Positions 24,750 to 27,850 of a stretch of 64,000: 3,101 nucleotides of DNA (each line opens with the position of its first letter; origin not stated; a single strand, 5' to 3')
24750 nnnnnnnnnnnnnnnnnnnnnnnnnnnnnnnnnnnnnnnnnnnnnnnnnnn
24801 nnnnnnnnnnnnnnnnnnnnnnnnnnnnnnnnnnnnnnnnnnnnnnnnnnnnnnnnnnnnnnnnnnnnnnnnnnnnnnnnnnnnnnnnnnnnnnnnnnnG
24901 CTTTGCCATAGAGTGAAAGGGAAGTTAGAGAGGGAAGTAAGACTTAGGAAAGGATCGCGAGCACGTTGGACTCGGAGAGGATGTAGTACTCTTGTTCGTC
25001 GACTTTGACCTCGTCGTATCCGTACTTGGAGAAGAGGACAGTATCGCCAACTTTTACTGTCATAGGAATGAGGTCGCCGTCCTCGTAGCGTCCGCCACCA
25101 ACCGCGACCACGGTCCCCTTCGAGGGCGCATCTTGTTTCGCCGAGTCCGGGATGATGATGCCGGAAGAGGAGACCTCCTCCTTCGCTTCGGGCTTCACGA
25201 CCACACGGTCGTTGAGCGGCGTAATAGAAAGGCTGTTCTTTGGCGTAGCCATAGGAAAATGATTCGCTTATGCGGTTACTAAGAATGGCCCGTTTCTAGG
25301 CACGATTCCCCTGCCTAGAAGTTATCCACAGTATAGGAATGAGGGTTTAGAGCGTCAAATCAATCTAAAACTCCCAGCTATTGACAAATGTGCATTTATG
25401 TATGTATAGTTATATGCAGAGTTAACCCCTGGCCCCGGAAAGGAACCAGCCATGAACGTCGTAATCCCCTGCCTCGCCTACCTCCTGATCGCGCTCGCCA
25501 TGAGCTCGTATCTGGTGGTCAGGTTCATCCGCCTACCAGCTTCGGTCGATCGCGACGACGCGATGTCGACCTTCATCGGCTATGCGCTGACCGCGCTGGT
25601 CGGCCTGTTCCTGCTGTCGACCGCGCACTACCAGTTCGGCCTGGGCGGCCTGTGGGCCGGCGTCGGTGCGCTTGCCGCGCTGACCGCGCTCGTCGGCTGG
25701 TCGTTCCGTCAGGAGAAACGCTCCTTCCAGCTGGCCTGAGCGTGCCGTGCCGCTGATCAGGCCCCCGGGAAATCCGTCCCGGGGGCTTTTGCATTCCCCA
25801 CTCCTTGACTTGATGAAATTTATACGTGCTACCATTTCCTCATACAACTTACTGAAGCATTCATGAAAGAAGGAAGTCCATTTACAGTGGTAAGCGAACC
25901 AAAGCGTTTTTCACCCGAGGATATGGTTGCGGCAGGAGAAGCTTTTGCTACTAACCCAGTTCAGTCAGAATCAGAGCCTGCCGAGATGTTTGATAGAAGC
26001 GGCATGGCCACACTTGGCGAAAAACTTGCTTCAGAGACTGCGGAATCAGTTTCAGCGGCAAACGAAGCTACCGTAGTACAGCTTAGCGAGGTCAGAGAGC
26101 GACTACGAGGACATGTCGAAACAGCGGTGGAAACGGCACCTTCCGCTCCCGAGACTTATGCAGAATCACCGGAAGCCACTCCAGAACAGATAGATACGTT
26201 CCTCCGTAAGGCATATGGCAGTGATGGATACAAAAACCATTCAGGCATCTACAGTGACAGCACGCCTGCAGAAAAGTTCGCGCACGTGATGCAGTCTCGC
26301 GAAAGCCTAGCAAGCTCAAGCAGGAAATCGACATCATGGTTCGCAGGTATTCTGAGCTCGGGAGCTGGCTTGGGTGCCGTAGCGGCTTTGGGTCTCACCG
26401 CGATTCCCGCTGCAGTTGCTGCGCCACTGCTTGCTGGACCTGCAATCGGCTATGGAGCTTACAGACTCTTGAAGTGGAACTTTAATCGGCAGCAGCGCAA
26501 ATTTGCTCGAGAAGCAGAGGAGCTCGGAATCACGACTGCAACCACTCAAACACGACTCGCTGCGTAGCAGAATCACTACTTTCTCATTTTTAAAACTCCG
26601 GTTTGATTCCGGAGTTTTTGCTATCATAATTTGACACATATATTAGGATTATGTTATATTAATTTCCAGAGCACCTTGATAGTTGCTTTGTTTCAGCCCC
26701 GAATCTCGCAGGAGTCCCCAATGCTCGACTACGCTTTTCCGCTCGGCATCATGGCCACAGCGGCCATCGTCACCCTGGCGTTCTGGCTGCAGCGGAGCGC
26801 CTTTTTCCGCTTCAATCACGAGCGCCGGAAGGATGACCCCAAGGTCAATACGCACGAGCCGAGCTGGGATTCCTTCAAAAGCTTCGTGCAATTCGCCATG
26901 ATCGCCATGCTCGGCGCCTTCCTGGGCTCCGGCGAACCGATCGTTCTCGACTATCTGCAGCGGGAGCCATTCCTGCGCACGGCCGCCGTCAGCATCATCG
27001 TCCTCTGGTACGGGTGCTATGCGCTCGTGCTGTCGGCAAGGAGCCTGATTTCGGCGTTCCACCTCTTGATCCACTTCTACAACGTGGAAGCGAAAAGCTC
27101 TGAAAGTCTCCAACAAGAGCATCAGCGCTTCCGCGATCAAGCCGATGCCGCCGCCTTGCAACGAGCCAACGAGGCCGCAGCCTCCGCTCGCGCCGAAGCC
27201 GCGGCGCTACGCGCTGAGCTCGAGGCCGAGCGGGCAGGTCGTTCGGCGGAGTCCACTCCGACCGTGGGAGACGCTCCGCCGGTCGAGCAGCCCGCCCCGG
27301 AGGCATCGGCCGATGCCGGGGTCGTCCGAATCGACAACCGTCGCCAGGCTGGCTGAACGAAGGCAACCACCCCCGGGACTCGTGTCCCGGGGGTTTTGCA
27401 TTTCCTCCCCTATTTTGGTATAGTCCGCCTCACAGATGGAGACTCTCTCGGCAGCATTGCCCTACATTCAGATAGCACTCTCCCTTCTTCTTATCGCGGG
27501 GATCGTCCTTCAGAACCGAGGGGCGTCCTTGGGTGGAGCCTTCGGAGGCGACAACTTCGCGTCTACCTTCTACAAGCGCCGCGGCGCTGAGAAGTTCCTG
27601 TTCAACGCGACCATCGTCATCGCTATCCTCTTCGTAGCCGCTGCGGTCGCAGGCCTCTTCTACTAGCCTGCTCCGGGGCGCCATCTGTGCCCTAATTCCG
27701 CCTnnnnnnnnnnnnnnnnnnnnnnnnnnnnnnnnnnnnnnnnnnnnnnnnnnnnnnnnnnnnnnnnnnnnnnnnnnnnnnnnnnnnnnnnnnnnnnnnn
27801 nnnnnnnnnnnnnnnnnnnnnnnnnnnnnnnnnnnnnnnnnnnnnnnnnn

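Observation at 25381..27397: Mosaic 2-kb islet of three unrelated small membrane-protein cassettes between groES and secG, each with its own promoter and terminator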

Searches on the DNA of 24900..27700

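Call 73: search_rna_families(source=window, start=24900, end=27700, threshold=evalue, max_evalue=1)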
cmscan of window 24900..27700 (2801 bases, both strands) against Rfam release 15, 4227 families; matches with E-value up to 1: 1.
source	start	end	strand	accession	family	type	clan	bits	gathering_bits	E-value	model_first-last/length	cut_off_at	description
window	27359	27431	-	RF02657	sot2652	Gene; sRNA;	-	23.5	61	0.022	95-175/187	no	Sense overlapping transcript RNA 2652 (sot)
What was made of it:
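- Tried and rejected: It gave one sub-threshold chance hit (call 73).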

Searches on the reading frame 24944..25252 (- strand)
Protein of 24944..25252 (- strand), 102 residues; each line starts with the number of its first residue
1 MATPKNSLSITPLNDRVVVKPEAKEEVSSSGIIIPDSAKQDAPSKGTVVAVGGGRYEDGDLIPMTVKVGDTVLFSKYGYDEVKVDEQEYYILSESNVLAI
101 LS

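Call 8: search_protein_families(library=pfam, proteins=[window:24947-25252:-], max_evalue=1)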
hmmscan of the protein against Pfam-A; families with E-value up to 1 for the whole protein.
window:24947-25252:- (102 aa): 2 families
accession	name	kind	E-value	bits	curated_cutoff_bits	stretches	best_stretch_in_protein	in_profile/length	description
PF00166.26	Cpn10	-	3.5e-31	107.5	21.1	1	10-100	2-92/93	Chaperonin 10 Kd subunit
PF22495.2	HTH_92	-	0.25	11.1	27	1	51-67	23-39/45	RsaL-like HTH domain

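Call 55: find_encoding_contigs(protein=window:24944-25252:-, flank=5000, max_places=10)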
Protein window:24944-25252:- (102 aa): 6 contigs read that carry it; 5 places shown.
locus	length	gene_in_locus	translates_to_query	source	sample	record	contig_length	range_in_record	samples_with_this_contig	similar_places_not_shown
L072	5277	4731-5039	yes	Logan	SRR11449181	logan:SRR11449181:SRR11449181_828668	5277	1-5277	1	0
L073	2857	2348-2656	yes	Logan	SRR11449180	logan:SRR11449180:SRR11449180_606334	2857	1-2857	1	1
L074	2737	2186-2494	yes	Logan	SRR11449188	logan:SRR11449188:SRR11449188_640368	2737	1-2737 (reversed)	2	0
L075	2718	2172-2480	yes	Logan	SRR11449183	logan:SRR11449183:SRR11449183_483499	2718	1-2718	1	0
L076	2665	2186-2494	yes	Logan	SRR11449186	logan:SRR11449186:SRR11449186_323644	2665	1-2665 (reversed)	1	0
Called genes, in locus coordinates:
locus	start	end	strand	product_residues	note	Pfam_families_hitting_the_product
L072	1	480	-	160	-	?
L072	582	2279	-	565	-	PF00496:SBP_bac_5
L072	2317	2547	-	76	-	PF03840:SecG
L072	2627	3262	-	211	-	-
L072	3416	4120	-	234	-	-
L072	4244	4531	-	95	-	-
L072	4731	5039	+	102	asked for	PF00166:Cpn10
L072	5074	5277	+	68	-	?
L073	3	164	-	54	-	?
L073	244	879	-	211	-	-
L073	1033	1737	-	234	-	-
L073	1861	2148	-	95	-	-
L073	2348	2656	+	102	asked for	PF00166:Cpn10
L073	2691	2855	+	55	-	?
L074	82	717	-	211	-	-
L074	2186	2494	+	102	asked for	PF00166:Cpn10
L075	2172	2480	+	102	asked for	PF00166:Cpn10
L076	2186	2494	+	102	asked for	PF00166:Cpn10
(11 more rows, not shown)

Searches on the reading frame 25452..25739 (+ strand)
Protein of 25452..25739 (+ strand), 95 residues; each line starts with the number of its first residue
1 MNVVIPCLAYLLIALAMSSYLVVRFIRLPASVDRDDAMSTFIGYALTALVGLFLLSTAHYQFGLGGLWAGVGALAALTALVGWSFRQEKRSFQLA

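Call 8: search_protein_families(library=pfam, proteins=[window:25452-25736:+], max_evalue=1)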
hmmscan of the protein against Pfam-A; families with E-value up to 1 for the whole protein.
window:25452-25736:+ (95 aa): 2 families
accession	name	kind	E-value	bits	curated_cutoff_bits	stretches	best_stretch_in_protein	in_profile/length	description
PF11188.13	DUF2975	-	0.019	15.3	27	1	3-70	16-83/130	Protein of unknown function (DUF2975)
PF19744.4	DUF6232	-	0.52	11.2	27.4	1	31-94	31-86/117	Family of unknown function (DUF6232)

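Call 9: search_protein_families(library=ncbifam, proteins=[window:25452-25736:+], max_evalue=1)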
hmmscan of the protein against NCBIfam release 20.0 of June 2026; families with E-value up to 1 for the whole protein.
window:25452-25736:+ (95 aa): 1 family
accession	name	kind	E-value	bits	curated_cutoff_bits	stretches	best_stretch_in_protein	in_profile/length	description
NF051482.1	EbrB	exception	0.011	16.4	160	0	67-89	62-82/105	SMR family multidrug efflux transporter EbrB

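Call 11: find_encoding_contigs(protein=window:25452-25739:+, flank=10000, max_places=10)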
Protein window:25452-25739:+ (95 aa): 9 contigs read that carry it; 7 places shown.
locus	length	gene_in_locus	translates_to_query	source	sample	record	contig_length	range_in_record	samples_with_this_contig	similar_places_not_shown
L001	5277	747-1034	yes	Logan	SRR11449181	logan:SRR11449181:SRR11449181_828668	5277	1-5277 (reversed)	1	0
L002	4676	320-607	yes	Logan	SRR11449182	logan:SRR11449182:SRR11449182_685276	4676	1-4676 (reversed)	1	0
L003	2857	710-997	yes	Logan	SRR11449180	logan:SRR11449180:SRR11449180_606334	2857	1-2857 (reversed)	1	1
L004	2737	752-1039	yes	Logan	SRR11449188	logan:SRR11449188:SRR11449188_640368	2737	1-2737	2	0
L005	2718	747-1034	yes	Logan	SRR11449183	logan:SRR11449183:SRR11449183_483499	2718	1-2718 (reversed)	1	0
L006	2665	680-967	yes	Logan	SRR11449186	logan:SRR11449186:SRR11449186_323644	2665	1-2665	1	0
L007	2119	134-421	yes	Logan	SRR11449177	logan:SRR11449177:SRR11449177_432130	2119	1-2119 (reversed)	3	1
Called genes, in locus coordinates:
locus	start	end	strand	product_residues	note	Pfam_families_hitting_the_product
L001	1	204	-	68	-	?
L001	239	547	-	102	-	PF00166:Cpn10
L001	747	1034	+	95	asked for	-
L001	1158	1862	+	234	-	-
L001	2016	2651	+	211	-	-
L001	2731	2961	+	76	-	PF03840:SecG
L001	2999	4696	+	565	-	PF00496:SBP_bac_5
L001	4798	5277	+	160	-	?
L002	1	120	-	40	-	?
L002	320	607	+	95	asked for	-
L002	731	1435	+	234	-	-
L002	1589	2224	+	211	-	-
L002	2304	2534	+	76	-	PF03840:SecG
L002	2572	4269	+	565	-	PF00496:SBP_bac_5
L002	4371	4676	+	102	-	?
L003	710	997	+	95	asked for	-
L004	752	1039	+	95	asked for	-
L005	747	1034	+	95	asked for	-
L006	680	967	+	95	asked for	-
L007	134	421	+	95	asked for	-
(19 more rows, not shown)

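Call 14: search_protein_families(library=phrogs, proteins=[window:25452-25736:+], max_evalue=1)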
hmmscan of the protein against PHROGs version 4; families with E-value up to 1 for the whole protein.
window:25452-25736:+ (95 aa): 1 family
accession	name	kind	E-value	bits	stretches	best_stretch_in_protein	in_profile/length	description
phrog_28531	-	unknown function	0.15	12.8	1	45-64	5-24/50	-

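Call 15: search_protein_families(library=padloc, proteins=[window:25452-25736:+], max_evalue=1)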
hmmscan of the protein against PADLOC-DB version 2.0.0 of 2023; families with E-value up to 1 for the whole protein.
window:25452-25736:+ (95 aa): 1 family
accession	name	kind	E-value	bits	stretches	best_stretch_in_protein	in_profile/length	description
PDLC00699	Effector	-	0.061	10.8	1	7-58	8-61/275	2TM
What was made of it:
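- On Toxin-antitoxin or toxin-immunity pair: No Pfam or PADLOC hit was found (calls 8, 15).
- On Known anti-phage defence systems (PADLOC): The best hit is E 0.061, g1 against a 2TM effector (call 15)
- PADLOC gives a weak hit of g1 to a '2TM effector', E 0.061 (call 15). Nothing is significant in PADLOC or Pfam (calls 8, 15).
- Tried and rejected: Pfam, NCBIfam, PHROGs and PADLOC gave nothing significant for g1, g2 or g3 (calls 8, 9, 14, 15).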

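Call 18: find_homologous_proteins(query=window:25452-25736:+, max_evalue=0.01)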
Query window:25452-25736:+ (95 aa): 1 proteins with E <= 0.01 among 1085 candidates.
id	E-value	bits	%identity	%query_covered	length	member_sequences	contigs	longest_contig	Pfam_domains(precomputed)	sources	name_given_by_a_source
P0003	5.5e-52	192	99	100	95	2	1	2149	-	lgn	-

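Call 90: find_encoding_contigs(protein=P0003, flank=5000, max_places=10)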
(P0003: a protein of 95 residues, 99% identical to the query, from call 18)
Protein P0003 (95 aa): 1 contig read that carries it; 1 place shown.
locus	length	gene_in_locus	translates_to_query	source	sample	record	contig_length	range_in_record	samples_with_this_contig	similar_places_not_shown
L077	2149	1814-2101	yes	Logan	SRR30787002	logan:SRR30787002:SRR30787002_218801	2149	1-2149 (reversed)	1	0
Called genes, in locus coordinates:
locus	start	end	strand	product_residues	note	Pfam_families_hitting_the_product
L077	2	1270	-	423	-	?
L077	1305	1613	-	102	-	PF00166:Cpn10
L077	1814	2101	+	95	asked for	-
